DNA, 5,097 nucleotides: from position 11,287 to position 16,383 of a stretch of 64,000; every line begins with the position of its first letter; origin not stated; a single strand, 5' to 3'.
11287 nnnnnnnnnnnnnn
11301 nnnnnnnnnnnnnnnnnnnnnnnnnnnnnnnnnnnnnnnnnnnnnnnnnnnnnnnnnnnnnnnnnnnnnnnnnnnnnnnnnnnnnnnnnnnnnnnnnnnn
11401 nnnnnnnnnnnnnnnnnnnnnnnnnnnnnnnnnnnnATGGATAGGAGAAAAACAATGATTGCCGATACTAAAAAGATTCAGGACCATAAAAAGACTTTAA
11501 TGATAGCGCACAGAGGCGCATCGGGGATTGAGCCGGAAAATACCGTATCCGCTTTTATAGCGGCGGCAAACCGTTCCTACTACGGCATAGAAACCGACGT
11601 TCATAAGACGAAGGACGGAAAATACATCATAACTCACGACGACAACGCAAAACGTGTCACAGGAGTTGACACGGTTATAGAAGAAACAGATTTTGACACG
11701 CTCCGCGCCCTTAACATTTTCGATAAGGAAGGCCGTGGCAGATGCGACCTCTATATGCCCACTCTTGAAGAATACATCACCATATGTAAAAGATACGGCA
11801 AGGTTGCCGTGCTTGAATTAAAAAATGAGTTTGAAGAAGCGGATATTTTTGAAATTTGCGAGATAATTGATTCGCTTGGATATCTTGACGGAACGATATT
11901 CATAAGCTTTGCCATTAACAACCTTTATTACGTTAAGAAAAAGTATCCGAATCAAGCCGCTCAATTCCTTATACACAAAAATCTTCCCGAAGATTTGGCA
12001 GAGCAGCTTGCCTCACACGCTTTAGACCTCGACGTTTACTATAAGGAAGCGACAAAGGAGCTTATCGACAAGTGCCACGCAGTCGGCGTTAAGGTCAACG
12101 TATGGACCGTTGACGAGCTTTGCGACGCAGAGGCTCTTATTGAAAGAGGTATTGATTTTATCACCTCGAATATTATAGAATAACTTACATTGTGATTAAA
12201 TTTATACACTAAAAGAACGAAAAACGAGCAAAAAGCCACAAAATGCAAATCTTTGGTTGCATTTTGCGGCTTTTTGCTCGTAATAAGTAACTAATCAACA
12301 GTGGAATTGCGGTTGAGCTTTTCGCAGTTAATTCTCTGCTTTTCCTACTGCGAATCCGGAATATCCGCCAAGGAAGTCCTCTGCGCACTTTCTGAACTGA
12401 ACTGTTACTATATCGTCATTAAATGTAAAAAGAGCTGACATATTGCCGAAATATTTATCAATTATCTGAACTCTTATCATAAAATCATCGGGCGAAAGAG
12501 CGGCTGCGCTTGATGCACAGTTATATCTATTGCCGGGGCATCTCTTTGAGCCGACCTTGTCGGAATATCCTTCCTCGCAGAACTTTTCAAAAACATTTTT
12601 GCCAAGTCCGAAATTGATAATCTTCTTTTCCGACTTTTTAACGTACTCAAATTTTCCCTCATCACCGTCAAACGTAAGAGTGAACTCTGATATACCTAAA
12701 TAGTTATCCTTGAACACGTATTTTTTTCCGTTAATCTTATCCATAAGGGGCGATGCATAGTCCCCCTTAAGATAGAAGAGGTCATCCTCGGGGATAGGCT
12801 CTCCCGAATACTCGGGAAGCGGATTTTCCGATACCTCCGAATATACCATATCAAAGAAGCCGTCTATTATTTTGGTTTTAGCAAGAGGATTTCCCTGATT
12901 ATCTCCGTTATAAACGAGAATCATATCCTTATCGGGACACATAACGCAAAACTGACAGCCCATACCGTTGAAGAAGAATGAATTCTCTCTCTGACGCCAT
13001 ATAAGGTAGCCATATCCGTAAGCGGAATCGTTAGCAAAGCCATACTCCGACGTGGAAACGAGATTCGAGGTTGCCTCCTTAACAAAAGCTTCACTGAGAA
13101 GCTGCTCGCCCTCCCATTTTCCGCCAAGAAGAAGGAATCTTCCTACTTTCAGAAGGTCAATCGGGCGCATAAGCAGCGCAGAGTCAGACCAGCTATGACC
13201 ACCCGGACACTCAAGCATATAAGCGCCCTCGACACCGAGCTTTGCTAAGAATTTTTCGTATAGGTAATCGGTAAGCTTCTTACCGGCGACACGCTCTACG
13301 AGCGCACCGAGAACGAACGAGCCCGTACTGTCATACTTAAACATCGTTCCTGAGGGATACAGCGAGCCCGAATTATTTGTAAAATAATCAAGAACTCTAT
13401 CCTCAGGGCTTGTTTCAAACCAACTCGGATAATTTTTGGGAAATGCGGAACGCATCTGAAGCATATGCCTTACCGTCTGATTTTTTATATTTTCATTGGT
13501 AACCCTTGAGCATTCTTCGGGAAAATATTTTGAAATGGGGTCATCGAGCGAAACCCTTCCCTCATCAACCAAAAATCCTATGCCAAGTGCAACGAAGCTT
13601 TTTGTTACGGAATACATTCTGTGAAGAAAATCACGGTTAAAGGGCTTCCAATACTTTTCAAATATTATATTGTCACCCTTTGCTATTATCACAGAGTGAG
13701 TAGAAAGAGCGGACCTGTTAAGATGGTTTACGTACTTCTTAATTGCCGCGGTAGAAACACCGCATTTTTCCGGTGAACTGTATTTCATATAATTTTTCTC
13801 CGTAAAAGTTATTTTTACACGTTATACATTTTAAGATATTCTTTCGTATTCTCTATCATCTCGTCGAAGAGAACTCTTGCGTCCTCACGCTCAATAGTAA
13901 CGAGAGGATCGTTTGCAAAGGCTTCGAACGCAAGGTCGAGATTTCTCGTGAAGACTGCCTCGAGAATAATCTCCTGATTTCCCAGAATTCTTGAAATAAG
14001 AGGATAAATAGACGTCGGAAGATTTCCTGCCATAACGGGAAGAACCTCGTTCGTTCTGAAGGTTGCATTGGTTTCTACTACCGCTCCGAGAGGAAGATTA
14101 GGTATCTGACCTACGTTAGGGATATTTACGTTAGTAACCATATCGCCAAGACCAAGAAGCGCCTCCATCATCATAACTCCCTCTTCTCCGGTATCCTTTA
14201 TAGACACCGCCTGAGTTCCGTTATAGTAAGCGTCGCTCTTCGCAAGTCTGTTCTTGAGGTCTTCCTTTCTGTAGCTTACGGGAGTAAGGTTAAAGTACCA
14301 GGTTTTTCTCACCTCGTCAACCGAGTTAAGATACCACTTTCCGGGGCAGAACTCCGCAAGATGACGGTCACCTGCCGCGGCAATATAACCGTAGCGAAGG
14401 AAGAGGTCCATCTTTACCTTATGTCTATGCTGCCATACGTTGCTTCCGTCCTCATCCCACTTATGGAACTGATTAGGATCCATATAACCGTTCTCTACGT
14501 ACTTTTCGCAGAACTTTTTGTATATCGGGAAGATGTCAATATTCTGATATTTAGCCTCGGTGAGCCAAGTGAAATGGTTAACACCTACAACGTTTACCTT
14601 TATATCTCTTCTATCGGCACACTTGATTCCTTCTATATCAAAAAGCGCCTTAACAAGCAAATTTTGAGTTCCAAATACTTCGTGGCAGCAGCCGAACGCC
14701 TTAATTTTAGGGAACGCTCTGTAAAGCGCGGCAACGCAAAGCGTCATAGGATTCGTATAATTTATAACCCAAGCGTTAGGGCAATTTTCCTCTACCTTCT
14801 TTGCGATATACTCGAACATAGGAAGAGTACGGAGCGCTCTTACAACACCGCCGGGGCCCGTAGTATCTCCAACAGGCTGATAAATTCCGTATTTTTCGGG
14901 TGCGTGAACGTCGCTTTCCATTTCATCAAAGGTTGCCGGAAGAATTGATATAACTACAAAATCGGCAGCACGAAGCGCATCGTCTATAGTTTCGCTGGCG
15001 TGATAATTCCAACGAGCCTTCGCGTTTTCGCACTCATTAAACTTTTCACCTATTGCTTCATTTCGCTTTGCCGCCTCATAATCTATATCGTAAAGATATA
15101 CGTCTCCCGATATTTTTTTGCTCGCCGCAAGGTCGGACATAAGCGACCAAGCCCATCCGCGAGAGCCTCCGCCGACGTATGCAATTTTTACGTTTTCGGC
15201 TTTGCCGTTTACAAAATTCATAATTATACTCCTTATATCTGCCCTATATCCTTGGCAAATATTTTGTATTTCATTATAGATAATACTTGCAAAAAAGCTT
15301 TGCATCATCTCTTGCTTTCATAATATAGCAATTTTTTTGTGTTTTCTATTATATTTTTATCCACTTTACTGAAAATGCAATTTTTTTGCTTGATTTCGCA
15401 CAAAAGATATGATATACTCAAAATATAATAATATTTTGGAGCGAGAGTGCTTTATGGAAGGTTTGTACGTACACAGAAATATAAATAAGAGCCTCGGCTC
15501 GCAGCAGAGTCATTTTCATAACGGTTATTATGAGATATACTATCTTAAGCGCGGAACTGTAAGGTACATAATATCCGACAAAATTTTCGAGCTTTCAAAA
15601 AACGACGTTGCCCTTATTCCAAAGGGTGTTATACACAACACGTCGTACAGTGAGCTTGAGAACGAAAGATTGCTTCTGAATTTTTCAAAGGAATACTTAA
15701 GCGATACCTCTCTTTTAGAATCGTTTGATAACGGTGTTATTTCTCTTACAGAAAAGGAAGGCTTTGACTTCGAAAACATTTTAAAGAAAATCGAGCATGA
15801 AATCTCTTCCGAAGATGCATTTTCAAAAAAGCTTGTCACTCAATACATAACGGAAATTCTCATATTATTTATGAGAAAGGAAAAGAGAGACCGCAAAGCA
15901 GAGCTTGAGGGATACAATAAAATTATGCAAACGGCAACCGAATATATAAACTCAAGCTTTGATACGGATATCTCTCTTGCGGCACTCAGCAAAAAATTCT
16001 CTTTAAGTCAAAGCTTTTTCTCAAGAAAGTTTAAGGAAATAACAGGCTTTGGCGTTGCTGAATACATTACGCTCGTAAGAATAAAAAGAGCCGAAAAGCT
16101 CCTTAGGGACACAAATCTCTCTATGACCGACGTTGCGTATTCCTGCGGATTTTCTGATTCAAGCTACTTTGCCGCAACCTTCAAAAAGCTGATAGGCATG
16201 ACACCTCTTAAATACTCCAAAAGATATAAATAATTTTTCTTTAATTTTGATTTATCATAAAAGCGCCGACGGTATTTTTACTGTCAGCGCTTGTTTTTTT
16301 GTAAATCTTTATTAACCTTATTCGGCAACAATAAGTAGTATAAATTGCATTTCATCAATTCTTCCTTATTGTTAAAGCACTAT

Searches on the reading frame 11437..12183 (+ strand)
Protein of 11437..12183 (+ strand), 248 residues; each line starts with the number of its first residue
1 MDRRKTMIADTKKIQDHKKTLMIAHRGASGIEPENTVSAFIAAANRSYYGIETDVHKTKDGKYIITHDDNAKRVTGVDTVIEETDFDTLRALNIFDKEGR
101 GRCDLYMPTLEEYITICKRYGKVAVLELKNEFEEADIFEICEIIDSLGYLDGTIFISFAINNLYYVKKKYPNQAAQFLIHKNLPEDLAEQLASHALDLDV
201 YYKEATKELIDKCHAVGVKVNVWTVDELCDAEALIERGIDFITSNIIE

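Call 22: search_protein_families(library=pfam, proteins=[window:11437-12183:+], max_evalue=0.001)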
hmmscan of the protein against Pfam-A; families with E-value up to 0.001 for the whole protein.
window:11437-12183:+ (248 aa): 1 family
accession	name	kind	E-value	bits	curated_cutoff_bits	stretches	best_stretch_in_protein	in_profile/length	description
PF03009.23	GDPD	-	1.9e-28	100.7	23.6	1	25-245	1-240/244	Glycerophosphoryl diester phosphodiesterase family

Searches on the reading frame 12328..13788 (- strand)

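Call 22: search_protein_families(library=pfam, proteins=[window:12328-13788:-], max_evalue=0.001)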
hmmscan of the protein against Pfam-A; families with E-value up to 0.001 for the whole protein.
window:12328-13788:- (486 aa): 1 family
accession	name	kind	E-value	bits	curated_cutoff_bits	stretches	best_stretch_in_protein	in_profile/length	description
PF00144.29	Beta-lactamase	-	2.4e-38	132.6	27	1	30-293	16-306/329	Beta-lactamase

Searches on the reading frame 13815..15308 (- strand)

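Call 22: search_protein_families(library=pfam, proteins=[window:13815-15308:-], max_evalue=0.001)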
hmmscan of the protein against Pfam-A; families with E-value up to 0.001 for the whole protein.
window:13815-15308:- (497 aa): 2 families
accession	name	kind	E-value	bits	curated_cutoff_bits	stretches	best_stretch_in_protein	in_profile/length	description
PF02056.22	Glyco_hydro_4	-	3.2e-55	187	23.2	1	41-222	1-181/183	Family 4 glycosyl hydrolase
PF11975.13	Glyco_hydro_4C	-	1.3e-42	146.6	24.1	1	240-470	1-211/211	Family 4 glycosyl hydrolase C-terminal domain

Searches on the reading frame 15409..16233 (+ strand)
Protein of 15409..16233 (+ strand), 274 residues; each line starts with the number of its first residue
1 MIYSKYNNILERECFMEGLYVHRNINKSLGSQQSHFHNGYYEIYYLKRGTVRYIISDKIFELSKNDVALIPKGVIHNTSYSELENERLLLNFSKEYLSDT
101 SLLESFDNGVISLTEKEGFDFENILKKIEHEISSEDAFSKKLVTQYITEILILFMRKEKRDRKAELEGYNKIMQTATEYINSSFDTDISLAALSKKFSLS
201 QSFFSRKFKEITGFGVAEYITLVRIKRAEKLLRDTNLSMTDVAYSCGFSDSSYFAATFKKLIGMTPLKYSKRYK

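Call 22: search_protein_families(library=pfam, proteins=[window:15409-16233:+], max_evalue=0.001)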
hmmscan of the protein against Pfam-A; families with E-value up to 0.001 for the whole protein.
window:15409-16233:+ (274 aa): 4 families
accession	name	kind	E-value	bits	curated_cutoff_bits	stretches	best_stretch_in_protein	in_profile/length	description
PF12833.13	HTH_18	-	2.5e-22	79.4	33.6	1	193-272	1-80/80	Helix-turn-helix domain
PF00165.29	HTH_AraC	-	2.5e-18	66.1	26.6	2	232-269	1-40/42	Bacterial regulatory helix-turn-helix proteins, AraC family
PF02311.25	AraC_binding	-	1.2e-06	28.7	21.1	1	34-82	18-65/135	AraC-like ligand binding domain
PF07883.17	Cupin_2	-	1.9e-06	27.9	27.2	1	31-78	10-56/70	Cupin domain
